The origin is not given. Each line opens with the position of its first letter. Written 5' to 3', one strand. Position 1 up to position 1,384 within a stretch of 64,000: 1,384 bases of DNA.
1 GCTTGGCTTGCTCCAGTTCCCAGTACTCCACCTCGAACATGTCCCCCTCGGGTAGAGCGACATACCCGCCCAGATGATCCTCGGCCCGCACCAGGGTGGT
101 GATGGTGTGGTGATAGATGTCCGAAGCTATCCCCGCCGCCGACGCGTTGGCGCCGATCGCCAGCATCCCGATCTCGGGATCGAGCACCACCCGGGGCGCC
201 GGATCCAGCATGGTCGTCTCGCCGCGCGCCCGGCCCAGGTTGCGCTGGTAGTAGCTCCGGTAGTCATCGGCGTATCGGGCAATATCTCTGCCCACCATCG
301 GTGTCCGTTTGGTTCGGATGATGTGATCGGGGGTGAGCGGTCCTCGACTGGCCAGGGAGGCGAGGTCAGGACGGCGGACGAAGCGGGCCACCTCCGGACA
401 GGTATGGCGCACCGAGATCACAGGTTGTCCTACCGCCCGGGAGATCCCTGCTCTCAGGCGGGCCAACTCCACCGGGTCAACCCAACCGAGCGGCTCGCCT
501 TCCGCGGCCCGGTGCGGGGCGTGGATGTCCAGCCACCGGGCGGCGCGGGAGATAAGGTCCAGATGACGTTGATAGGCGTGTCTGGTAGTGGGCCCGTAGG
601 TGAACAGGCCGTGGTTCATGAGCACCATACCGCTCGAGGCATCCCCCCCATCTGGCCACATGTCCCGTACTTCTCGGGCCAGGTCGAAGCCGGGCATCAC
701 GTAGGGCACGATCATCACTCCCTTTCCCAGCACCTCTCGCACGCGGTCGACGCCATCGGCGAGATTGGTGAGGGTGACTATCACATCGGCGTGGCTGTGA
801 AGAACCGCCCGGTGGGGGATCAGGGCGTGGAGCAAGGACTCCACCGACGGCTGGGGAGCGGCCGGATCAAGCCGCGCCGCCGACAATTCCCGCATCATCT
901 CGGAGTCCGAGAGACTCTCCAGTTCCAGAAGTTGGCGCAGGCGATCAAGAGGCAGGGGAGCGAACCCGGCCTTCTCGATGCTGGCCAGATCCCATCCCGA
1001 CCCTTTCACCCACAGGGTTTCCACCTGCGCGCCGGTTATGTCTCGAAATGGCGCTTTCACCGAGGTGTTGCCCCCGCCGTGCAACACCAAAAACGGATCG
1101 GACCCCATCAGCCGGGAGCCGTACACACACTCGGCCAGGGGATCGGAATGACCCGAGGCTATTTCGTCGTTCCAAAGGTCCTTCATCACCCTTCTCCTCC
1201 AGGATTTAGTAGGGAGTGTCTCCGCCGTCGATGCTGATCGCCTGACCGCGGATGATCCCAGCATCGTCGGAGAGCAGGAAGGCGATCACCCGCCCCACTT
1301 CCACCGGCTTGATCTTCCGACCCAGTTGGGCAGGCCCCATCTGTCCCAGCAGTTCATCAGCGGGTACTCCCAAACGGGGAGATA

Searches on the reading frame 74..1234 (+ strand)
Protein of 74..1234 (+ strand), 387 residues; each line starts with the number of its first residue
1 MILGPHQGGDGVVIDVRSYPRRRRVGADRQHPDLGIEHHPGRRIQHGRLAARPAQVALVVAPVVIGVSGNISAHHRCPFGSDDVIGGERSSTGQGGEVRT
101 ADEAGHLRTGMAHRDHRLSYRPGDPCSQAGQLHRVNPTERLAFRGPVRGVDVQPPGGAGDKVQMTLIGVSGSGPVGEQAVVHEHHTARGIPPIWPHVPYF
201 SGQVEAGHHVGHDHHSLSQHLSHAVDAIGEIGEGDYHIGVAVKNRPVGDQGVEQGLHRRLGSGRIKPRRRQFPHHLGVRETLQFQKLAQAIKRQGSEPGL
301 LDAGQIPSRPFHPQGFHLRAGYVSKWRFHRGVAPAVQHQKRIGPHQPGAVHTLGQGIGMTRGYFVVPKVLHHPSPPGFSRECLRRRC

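Call 78: list_cluster_members(proteins=[window:74-1234:+, window:4549-5622:+, window:5641-6669:+, window:9290-10204:+, window:10314-11156:+, window:13320-14306:+, window:14306-15181:+, window:15344-15700:-, P0121, P0241])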
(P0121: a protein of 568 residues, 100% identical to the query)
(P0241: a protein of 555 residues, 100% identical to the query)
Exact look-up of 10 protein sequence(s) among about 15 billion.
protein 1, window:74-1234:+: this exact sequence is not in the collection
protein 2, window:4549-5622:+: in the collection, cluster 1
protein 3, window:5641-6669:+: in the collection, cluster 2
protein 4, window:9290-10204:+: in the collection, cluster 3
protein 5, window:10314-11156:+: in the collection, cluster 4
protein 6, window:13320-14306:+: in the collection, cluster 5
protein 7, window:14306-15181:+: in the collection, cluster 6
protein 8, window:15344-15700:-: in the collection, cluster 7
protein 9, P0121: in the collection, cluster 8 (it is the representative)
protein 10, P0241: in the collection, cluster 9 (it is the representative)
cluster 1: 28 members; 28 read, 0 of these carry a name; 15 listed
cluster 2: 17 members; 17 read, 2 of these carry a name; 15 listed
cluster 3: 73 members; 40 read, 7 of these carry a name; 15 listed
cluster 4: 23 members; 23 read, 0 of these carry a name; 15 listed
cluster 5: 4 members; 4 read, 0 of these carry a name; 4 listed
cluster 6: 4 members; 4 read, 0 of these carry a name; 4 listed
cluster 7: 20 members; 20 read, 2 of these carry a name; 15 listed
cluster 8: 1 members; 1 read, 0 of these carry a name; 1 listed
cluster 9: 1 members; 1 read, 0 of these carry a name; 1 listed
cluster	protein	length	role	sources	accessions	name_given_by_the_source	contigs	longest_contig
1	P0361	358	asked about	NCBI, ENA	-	-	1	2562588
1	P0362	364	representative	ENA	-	-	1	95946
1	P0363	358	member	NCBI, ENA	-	-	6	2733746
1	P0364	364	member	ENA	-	-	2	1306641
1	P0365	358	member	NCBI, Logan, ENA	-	-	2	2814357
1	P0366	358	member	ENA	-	-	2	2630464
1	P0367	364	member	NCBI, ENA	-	-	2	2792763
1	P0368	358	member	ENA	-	-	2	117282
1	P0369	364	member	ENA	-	-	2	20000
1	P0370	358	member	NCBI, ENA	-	-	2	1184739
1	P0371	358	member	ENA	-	-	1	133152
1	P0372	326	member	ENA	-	-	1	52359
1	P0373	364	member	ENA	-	-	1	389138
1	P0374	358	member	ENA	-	-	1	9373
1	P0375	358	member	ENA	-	-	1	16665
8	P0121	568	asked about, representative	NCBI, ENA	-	-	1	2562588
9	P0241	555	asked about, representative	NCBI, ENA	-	-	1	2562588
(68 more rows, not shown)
